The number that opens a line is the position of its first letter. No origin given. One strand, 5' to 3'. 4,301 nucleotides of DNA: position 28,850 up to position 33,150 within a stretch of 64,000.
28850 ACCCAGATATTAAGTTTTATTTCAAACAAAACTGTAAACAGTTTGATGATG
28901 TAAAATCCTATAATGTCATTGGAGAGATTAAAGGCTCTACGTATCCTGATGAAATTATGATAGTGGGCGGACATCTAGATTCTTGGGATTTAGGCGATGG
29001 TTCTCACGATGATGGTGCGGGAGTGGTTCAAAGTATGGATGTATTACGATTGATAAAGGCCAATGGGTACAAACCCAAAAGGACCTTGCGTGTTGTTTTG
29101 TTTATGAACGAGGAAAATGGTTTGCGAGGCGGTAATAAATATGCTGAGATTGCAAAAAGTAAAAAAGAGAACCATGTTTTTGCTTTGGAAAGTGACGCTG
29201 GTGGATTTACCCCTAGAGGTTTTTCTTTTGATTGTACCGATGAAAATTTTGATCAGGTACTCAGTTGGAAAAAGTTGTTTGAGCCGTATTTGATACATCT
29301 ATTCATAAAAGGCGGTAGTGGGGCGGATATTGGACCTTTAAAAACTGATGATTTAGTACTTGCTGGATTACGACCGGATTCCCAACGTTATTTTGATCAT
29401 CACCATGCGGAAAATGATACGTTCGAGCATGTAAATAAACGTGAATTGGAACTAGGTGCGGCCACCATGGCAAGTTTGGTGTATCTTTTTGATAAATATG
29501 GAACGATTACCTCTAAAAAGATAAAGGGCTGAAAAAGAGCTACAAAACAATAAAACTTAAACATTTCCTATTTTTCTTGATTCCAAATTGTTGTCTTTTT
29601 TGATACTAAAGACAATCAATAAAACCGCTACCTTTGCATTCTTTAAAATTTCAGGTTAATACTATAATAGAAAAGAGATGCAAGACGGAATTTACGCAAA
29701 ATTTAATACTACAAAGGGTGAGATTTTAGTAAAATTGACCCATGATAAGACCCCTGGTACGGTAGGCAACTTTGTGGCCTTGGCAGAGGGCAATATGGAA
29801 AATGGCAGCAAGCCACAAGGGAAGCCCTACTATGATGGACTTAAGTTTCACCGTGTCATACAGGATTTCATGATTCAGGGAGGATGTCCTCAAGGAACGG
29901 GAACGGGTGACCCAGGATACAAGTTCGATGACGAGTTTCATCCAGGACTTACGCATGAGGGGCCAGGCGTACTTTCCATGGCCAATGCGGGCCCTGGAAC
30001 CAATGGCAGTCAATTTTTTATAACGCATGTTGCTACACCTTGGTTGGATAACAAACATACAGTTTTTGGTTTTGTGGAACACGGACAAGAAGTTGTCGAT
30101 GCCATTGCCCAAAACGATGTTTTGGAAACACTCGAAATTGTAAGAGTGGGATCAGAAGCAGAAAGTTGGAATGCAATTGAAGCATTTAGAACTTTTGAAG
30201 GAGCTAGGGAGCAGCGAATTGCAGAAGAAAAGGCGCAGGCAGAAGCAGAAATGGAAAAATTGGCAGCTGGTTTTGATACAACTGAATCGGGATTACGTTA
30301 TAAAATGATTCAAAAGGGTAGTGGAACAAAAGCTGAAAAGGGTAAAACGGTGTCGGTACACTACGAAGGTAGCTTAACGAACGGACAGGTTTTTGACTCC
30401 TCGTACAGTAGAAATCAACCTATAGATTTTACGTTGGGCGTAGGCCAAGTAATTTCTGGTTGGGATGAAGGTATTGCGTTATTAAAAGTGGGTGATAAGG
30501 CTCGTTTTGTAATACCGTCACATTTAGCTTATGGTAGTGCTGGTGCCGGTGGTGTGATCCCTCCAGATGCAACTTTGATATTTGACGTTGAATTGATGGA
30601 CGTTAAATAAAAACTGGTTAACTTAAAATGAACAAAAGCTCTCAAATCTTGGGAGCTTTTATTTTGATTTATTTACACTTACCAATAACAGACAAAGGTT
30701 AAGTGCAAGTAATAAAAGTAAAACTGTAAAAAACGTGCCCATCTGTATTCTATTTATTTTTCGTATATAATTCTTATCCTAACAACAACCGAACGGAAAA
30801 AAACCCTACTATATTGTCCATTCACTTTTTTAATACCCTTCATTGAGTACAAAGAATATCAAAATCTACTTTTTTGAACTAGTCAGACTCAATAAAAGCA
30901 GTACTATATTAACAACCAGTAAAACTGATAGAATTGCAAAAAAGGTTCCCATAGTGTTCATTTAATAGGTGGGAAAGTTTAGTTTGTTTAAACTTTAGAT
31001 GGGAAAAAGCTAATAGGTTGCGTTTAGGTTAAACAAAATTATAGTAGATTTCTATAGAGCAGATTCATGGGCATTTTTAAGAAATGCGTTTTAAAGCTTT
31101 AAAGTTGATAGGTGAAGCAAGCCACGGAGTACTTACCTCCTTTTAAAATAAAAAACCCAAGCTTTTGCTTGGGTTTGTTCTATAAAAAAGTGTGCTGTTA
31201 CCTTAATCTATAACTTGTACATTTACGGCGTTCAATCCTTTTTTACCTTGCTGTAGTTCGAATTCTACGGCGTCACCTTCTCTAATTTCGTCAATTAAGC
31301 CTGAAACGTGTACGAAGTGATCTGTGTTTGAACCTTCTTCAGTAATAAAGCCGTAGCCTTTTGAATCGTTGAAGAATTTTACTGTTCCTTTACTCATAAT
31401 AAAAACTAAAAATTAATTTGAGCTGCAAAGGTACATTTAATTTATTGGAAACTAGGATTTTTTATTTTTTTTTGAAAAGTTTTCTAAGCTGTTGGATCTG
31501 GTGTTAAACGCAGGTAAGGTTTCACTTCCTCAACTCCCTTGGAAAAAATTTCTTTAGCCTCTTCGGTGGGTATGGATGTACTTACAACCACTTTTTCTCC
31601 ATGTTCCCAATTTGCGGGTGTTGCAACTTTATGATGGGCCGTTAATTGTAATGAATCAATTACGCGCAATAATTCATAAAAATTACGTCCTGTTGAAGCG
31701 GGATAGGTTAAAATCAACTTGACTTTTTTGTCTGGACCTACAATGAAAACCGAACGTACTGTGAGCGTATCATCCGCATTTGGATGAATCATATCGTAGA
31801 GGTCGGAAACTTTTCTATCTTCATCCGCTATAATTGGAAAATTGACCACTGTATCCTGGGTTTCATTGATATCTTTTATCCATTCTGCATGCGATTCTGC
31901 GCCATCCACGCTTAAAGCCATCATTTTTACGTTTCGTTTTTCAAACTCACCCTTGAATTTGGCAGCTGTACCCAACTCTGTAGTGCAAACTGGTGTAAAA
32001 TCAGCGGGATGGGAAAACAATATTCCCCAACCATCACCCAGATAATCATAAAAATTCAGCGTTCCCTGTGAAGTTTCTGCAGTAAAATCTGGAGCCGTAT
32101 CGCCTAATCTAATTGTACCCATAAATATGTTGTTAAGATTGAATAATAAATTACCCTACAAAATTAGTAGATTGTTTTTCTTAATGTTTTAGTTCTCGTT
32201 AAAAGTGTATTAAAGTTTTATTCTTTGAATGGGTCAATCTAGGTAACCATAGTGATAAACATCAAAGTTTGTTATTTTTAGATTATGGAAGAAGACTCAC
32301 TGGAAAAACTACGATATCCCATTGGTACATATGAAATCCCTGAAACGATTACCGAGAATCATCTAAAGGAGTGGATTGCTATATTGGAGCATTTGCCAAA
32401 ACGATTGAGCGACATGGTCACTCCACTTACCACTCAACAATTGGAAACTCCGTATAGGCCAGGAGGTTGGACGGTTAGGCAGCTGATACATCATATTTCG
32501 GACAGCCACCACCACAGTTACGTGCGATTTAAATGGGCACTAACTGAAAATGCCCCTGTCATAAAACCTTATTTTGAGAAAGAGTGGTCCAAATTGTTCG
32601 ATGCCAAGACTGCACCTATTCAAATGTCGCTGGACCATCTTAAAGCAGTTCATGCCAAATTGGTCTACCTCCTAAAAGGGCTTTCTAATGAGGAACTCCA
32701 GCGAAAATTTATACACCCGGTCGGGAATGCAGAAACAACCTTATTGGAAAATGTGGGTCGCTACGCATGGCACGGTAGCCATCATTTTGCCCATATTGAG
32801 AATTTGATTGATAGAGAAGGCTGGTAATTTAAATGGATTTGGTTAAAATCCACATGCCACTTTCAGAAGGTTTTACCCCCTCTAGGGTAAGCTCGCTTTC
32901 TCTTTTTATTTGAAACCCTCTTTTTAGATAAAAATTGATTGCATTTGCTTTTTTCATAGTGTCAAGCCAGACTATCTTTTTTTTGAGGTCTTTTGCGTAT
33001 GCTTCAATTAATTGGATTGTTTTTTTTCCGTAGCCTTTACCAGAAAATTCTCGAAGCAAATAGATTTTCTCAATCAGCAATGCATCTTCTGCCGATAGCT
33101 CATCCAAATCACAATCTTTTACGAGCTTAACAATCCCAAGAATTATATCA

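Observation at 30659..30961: Two unannotated tandem paralogous 27-31-aa transmembrane peptides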

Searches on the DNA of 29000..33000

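Call 4: search_rna_families(source=window, start=29000, end=33000, threshold=evalue, max_evalue=10)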
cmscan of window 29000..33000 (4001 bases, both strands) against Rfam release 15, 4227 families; matches with E-value up to 10: 15.
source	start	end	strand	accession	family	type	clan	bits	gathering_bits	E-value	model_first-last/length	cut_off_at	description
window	30629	30737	-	RF01859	Phe_leader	Cis-reg; leader;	-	33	55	0.008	1-125/125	no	Phenylalanine leader peptide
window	30622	30747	-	RF01774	rpsL_ricks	Cis-reg; leader;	-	28.6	60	2.5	1-131/131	no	Rickettsia rpsL leader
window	31139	31217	-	RF00121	MicC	Gene; sRNA;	-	26.2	90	0.78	1-123/123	no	MicC RNA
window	31149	31226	-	RF00512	Leu_leader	Cis-reg; leader;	-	24.7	50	0.051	1-148/148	no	Leucine operon leader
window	31099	31180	+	RF00512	Leu_leader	Cis-reg; leader;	-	24.6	50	0.055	1-148/148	no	Leucine operon leader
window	30602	30665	+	RF01859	Phe_leader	Cis-reg; leader;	-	22.9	55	1.4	1-125/125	no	Phenylalanine leader peptide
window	30626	30704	-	RF02075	STnc230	Gene; sRNA;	-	22.7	50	4.7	1-83/83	no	Enterobacterial sRNA STnc230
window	31108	31193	+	RF02621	BSnc120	Gene; sRNA;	-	22.6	114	0.085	1-88/88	no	Brucella sRNA 120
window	31085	31190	+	RF00121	MicC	Gene; sRNA;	-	21.2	90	7.6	1-123/123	no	MicC RNA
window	31134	31215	-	RF03530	bglG-cis-reg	Cis-reg;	-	20.6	80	2.2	1-137/137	no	cis-regulatory element of the bglG/LicT operon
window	32880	32959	-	RF01496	Afu_182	Gene; sRNA;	-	20.1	65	1.4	1-195/195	no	A. fumigatus sRNA Afu_182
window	31132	31197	+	RF03653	mir-971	Gene; miRNA;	-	18.5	53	3.9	1-77/77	no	mir-971 microRNA precursor family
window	31133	31222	-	RF02606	AbsR28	Gene; sRNA;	-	18.2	50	0.82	1-180/180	no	Acinetobacter sRNA 28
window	31126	31182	+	RF00116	C0465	Gene; sRNA;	-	18.1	40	8.9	1-78/78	no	C0465 RNA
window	31587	31635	+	RF00110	RybB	Gene; sRNA;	-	16.5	40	6.8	1-79/79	no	RybB RNA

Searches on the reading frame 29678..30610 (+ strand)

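Call 50: search_protein_families(library=ncbifam, proteins=[window:29678-30610:+], max_evalue=0.0001)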
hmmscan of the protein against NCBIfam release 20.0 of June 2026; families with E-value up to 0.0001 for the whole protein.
window:29678-30610:+ (310 aa): 7 families
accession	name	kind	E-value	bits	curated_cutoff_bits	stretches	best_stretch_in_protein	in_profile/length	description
NF008602.0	PRK11570.1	subfamily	2.2e-32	112.7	198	1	177-309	76-205/206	FKBP-type peptidyl-prolyl cis-trans isomerase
NF008150.0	PRK10902.1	equivalog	2.6e-32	112.3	215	1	178-310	118-249/271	FKBP-type peptidyl-prolyl cis-trans isomerase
NF053689.1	BamJ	equivalog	4.2e-23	82.6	100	1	179-306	52-184/184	BamJ family beta-barrel-assembly machinery protein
NF008151.0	PRK10903.1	equivalog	6.5e-12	45.3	308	1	8-147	32-166/190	peptidylprolyl isomerase A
TIGR03516.1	ppisom_GldI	equivalog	1e-11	44.5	157.6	1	182-309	46-175/177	gliding motility-associated peptidyl-prolyl isomerase GldI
NF008057.0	PRK10791.1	equivalog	7e-11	42.2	297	1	8-143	3-130/164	peptidylprolyl isomerase B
NF011676.0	PRK15095.1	equivalog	3.9e-05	23.2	125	1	221-288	7-74/156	FKBP-type peptidyl-prolyl cis-trans isomerase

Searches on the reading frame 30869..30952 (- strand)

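Call 10: search_protein_families(library=pfam, proteins=[window:30869-30952:-], max_evalue=10)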
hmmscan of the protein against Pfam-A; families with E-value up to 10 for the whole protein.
seq(28 aa): 0 families

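Call 11: search_protein_families(library=ncbifam, proteins=[window:30869-30952:-], max_evalue=10)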
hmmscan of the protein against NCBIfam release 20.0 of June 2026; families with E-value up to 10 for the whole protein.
seq(28 aa): 1 family
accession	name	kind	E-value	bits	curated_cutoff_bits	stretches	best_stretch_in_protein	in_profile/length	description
NF045607.1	exo_Victor_syst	equivalog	0.1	12.6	35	1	1-26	1-26/82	XrtV sorting system accessory protein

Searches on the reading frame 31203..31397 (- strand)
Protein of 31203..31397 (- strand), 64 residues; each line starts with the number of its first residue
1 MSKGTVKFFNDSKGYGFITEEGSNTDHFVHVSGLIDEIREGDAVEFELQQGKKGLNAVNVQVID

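Call 50: search_protein_families(library=ncbifam, proteins=[window:31203-31397:-], max_evalue=0.0001)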
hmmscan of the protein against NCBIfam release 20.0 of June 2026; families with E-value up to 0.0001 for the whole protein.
window:31203-31397:- (64 aa): 10 families
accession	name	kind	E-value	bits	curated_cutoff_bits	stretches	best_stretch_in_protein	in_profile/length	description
NF049933.1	TransAntitermCspE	equivalog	3.2e-19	68.8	120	1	2-63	4-69/69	transcription antiterminator/RNA stability regulator CspE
NF008190.0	PRK10943.1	subfamily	2.5e-17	62.6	137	1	3-63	5-69/69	cold shock-like protein CspC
TIGR02381.1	cspD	equivalog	2.1e-16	59.6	115.4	1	1-63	1-67/68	cold shock domain-containing protein CspD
NF007062.0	PRK09507.1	subfamily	2.6e-16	59.3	133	1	3-62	5-68/69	transcription antiterminator/RNA stability regulator CspE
NF007405.0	PRK09937.1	equivalog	4.3e-13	49.3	152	1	1-58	1-62/74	cold shock-like protein CspD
NF011574.0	PRK14998.1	equivalog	1.8e-12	47.3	147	1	1-59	1-63/73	cold shock-like protein CspD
NF038236.1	retron_eff_Se72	equivalog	4.2e-12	45.8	82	1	4-62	1-61/62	retron Se72 family effector protein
NF007679.0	PRK10354.1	subfamily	1.2e-11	44.7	130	1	4-61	7-68/70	RNA chaperone/antiterminator CspA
NF007378.0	PRK09890.1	equivalog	3.8e-11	43.1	144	1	4-61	7-68/70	cold shock protein CspG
NF012007.0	PRK15463.1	subfamily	2.1e-05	24.3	111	1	4-61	7-68/70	cold shock-like protein CspF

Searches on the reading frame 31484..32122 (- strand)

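Call 50: search_protein_families(library=ncbifam, proteins=[window:31484-32122:-], max_evalue=0.0001)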
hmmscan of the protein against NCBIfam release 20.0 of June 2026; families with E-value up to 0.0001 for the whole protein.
window:31484-32122:- (212 aa): 10 families
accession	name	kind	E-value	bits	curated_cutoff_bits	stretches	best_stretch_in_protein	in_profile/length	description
NF009668.0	PRK13189.1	equivalog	4.7e-64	215.7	211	1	4-193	10-202/224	peroxiredoxin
NF009669.0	PRK13190.1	equivalog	8.8e-57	191.6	261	1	4-190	3-186/203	putative peroxiredoxin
NF009670.0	PRK13191.1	equivalog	3.6e-46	157.4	374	1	6-178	9-180/215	putative peroxiredoxin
NF010122.0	PRK13599.1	equivalog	4.3e-39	134.2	456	1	6-179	9-185/220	peroxiredoxin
NF040737.1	peroxi_PrxU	equivalog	1.1e-26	94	270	1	3-179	35-215/233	thioredoxin-dependent peroxiredoxin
TIGR03137.1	AhpC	equivalog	1.1e-22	80.7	272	1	31-179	32-177/187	alkyl hydroperoxide reductase subunit C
NF011576.0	PRK15000.1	subfamily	2.6e-21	76.2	301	1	9-179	7-182/200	peroxiredoxin C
NF002854.0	PRK03147.1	subfamily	9.7e-09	35.4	170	1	3-112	35-138/176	thiol-disulfide oxidoreductase ResA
NF006960.0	PRK09437.1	equivalog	1.2e-07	31.8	140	1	1-109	1-103/156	thioredoxin-dependent thiol peroxidase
NF053650.1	PerredPrxQDein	equivalog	2.6e-06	27.5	260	1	11-133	2-121/148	thioredoxin-dependent peroxiredoxin PrxQ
